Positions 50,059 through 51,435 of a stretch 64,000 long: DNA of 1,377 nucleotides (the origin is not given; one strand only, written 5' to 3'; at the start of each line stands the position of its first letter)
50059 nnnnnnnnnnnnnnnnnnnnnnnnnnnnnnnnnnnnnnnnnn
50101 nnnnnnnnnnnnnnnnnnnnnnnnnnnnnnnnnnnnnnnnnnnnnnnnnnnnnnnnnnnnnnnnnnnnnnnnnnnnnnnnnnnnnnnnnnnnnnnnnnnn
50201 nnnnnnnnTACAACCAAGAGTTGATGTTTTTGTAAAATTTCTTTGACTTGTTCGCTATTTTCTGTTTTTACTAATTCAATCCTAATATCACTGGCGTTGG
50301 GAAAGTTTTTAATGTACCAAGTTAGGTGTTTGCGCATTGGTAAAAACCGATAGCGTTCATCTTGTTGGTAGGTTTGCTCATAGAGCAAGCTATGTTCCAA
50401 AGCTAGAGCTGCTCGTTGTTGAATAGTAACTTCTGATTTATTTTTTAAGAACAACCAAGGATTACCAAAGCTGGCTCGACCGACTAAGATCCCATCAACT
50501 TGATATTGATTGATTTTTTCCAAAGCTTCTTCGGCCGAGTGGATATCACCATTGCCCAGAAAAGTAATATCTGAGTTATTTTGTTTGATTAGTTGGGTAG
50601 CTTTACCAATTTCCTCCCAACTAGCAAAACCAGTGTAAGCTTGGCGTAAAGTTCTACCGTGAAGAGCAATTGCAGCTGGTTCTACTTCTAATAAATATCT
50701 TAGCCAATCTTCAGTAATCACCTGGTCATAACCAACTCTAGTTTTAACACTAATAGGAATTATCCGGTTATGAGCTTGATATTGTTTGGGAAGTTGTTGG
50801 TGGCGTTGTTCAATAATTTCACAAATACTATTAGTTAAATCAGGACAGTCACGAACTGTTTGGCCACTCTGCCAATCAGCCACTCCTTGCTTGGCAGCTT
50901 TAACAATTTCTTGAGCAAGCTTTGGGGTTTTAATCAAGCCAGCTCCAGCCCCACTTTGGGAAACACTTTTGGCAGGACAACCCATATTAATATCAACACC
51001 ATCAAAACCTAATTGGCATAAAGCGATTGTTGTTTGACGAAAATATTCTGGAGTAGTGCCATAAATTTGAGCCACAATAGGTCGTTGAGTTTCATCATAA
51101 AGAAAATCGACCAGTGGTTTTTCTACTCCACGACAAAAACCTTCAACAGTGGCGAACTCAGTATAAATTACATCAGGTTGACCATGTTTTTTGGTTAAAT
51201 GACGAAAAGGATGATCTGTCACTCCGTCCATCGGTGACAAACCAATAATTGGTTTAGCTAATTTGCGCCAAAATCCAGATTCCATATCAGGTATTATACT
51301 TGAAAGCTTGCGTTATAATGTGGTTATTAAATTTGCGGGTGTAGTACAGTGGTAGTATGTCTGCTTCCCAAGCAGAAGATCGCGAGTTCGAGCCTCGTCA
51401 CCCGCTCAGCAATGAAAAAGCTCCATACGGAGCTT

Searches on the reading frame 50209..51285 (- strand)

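Call 12: search_protein_families(library=pfam, proteins=[window:50209-51285:-], max_evalue=0.001)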
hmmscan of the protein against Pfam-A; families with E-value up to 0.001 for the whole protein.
window:50209-51285:- (359 aa): 1 family
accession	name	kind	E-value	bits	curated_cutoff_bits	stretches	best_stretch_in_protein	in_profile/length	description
PF01207.24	Dus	-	3.3e-54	184.5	20.4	2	170-352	122-303/311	Dihydrouridine synthase (Dus)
